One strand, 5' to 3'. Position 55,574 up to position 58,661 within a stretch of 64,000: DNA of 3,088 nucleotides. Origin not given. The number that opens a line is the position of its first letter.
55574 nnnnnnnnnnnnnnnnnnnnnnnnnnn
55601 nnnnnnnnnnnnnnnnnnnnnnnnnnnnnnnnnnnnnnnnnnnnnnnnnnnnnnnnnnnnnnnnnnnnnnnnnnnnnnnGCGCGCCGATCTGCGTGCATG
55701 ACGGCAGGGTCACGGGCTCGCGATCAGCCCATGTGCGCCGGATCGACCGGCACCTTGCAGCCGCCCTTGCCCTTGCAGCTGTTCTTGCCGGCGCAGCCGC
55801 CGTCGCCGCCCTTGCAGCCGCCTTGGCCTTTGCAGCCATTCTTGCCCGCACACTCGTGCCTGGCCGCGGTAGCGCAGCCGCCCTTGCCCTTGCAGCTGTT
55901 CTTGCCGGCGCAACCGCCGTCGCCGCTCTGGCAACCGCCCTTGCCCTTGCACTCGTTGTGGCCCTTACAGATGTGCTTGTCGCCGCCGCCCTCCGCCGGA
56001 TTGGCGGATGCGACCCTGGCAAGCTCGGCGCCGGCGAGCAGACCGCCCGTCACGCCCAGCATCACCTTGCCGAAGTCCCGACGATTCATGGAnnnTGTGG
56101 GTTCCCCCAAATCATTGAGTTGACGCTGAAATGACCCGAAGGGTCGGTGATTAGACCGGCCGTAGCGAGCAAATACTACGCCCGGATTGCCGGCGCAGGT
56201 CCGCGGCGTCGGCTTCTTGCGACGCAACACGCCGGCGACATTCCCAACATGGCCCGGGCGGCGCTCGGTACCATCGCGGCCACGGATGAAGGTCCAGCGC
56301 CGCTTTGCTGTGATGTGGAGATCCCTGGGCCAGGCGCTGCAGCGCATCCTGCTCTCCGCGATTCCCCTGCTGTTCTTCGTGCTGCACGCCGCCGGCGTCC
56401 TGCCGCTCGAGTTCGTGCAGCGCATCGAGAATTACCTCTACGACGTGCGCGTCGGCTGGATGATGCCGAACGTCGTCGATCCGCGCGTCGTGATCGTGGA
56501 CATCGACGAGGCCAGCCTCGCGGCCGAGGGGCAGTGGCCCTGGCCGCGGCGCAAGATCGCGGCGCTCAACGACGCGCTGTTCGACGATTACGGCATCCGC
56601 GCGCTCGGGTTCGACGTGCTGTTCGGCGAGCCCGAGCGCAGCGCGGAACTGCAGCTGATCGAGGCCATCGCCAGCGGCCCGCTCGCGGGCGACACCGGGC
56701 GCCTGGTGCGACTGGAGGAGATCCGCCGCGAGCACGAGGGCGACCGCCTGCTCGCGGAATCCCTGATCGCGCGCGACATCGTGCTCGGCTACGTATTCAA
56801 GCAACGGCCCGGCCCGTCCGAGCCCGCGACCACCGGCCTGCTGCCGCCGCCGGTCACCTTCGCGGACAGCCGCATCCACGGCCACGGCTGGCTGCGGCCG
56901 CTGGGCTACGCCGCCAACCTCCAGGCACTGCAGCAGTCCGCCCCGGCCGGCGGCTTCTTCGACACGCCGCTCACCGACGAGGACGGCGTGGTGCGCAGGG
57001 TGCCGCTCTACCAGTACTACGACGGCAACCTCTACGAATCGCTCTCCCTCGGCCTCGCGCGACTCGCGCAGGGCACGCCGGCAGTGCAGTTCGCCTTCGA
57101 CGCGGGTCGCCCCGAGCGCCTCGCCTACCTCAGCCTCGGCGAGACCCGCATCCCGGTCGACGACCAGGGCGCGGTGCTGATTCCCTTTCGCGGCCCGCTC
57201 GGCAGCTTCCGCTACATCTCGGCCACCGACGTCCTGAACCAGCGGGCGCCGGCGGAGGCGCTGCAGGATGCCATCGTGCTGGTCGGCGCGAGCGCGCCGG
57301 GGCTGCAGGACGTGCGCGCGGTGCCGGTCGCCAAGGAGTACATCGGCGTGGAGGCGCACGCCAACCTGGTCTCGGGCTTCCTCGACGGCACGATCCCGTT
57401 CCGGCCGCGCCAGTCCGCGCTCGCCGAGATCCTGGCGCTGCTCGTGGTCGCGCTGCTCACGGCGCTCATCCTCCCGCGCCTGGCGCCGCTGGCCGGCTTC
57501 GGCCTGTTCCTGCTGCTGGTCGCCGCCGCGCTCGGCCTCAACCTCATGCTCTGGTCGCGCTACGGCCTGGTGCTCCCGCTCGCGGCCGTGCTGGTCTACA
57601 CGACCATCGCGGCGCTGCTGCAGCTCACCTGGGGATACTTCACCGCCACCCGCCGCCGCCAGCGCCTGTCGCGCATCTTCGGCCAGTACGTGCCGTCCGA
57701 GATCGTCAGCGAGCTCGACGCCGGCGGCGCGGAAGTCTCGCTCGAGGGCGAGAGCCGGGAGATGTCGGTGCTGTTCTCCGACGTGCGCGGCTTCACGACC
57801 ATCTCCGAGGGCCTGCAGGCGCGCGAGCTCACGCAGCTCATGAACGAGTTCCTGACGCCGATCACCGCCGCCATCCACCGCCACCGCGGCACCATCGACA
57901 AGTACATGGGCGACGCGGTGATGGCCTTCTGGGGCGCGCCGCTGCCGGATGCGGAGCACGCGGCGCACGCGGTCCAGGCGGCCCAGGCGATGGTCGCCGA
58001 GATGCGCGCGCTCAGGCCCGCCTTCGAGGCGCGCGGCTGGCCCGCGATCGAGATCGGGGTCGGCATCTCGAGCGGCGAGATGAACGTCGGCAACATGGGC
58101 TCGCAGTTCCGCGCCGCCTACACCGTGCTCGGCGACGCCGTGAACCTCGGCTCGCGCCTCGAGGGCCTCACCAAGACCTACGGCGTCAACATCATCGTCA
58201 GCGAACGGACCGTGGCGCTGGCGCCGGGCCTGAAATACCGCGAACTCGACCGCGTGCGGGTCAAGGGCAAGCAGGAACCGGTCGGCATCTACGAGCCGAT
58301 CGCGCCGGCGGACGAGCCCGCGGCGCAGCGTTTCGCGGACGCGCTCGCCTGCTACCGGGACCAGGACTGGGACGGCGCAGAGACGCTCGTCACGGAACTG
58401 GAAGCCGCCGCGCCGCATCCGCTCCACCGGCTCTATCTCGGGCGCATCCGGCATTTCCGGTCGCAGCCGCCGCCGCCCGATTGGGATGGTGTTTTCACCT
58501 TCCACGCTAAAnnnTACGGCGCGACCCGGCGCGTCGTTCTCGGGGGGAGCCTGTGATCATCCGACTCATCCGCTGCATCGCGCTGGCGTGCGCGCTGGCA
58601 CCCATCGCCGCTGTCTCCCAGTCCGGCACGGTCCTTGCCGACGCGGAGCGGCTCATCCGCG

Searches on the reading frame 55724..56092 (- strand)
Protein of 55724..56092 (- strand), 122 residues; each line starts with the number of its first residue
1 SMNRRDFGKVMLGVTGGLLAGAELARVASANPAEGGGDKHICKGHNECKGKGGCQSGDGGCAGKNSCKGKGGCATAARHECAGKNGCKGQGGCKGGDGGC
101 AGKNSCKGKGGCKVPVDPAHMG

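Call 8: search_protein_families(library=pfam, proteins=[window:55724-56092:-], max_evalue=0.01)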
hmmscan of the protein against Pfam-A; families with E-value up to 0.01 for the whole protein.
window:55724-56092:- (122 aa): 1 family
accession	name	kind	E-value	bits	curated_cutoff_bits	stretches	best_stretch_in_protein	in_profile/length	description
PF24646.2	DUF7640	-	0.002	18.8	28.1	1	44-113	17-85/121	Domain of unknown function (DUF7640)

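Call 72: search_protein_families(library=ncbifam, proteins=[window:55724-56092:-], max_evalue=0.001)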
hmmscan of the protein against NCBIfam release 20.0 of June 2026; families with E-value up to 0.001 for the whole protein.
window:55724-56092:- (122 aa): 1 family
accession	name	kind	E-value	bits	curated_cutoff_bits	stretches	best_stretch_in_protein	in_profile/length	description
NF050166.1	Cu_RiPP_BufA2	equivalog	1.6e-10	41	60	1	19-75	11-66/79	BufA2 family periplasmic bufferin-type metallophore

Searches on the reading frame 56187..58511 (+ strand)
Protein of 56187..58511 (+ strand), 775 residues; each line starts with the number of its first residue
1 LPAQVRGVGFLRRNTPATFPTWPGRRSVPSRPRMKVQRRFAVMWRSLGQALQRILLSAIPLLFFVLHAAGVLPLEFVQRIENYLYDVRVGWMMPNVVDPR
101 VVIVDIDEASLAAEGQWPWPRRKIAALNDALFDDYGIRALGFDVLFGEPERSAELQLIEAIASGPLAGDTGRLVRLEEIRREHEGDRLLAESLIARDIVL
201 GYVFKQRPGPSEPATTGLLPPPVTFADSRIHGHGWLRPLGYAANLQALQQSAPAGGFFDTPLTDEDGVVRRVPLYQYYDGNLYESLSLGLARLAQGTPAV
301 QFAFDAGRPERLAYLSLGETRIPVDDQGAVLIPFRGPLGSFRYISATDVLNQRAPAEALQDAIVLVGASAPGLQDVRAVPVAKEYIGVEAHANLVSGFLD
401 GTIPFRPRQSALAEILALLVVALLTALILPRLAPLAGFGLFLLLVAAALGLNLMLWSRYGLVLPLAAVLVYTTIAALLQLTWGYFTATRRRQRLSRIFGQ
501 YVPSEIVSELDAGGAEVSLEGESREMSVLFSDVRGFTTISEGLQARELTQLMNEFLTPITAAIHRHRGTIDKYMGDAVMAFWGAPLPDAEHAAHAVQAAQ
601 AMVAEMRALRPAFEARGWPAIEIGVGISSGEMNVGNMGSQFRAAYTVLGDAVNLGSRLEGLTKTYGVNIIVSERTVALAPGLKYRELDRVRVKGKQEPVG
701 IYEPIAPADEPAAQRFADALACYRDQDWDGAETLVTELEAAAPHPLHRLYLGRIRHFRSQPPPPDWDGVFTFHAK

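Call 8: search_protein_families(library=pfam, proteins=[window:56187-58511:+], max_evalue=0.01)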
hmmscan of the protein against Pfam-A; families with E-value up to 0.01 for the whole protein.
window:56187-58511:+ (775 aa): 2 families
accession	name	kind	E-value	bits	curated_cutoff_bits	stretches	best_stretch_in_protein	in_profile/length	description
PF05226.16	CHASE2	-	1.9e-56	192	26.3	1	65-423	8-256/257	CHASE2 domain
PF00211.25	Guanylate_cyc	-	8.3e-19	68.3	21.9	1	524-697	7-175/183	Adenylate and Guanylate cyclase catalytic domain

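Call 72: search_protein_families(library=ncbifam, proteins=[window:56187-58511:+], max_evalue=0.001)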
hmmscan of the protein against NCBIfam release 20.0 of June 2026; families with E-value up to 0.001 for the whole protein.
window:56187-58511:+ (775 aa): 0 families

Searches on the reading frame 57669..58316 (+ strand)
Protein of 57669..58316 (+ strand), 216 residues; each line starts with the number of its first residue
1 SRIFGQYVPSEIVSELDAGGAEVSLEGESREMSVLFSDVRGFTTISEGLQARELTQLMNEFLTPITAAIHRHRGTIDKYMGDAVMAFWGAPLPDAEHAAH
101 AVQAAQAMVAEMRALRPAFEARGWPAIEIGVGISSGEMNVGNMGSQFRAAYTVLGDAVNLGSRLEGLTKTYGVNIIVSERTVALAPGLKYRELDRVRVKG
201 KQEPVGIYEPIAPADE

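Call 68: search_solved_structures(query=window:57669-58316:+, max_evalue=1e-10, show_alignments=3)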
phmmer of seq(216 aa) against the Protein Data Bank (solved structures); distinct sequences matched with E-value up to 1e-10: 31.
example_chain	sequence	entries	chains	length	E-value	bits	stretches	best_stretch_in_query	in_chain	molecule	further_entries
3r5g_A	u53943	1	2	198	6.3e-34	121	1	25-211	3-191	CyaB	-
6fht_A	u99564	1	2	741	1e-32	117.1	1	3-209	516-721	Bacteriophytochrome,Adenylate cyclase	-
2w01_A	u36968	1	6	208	9.3e-31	110.6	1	25-209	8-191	ADENYLATE CYCLASE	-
1wc1_A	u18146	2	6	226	1.3e-27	100.3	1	19-205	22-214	ADENYLATE CYCLASE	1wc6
1wc0_A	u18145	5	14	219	5.5e-27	98.3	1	26-205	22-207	ADENYLATE CYCLASE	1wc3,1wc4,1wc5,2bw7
5x4t_A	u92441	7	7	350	1.5e-25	93.6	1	2-209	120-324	Photoactivated adenylyl cyclase | Family 3 adenylate cyclase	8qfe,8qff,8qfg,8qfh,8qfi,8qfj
9f1z_A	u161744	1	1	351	1.6e-25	93.6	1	2-209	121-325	Family 3 adenylate cyclase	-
5x4u_A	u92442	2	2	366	1.7e-25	93.4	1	2-209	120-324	Photoactivated adenylyl cyclase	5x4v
4yus_A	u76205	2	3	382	1.9e-25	93.3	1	2-209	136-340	Family 3 adenylate cyclase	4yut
9f1w_A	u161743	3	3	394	2.1e-25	93.2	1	2-209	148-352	Family 3 adenylate cyclase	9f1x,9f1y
5mbk_A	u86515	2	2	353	4e-24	89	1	2-209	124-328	Beta subunit of photoactivated adenylyl cyclase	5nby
5m27_A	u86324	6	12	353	4e-24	89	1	2-209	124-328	Beta subunit of photoactivated adenylyl cyclase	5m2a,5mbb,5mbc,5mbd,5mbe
5mbj_A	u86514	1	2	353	4e-24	89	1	2-209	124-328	Beta subunit of photoactivated adenylyl cyclase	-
5mbh_A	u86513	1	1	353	1.9e-22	83.5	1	2-209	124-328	Beta subunit of photoactivated adenylyl cyclase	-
5mbg_A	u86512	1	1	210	6.1e-22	81.9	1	28-209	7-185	Beta subunit of photoactivated adenylyl cyclase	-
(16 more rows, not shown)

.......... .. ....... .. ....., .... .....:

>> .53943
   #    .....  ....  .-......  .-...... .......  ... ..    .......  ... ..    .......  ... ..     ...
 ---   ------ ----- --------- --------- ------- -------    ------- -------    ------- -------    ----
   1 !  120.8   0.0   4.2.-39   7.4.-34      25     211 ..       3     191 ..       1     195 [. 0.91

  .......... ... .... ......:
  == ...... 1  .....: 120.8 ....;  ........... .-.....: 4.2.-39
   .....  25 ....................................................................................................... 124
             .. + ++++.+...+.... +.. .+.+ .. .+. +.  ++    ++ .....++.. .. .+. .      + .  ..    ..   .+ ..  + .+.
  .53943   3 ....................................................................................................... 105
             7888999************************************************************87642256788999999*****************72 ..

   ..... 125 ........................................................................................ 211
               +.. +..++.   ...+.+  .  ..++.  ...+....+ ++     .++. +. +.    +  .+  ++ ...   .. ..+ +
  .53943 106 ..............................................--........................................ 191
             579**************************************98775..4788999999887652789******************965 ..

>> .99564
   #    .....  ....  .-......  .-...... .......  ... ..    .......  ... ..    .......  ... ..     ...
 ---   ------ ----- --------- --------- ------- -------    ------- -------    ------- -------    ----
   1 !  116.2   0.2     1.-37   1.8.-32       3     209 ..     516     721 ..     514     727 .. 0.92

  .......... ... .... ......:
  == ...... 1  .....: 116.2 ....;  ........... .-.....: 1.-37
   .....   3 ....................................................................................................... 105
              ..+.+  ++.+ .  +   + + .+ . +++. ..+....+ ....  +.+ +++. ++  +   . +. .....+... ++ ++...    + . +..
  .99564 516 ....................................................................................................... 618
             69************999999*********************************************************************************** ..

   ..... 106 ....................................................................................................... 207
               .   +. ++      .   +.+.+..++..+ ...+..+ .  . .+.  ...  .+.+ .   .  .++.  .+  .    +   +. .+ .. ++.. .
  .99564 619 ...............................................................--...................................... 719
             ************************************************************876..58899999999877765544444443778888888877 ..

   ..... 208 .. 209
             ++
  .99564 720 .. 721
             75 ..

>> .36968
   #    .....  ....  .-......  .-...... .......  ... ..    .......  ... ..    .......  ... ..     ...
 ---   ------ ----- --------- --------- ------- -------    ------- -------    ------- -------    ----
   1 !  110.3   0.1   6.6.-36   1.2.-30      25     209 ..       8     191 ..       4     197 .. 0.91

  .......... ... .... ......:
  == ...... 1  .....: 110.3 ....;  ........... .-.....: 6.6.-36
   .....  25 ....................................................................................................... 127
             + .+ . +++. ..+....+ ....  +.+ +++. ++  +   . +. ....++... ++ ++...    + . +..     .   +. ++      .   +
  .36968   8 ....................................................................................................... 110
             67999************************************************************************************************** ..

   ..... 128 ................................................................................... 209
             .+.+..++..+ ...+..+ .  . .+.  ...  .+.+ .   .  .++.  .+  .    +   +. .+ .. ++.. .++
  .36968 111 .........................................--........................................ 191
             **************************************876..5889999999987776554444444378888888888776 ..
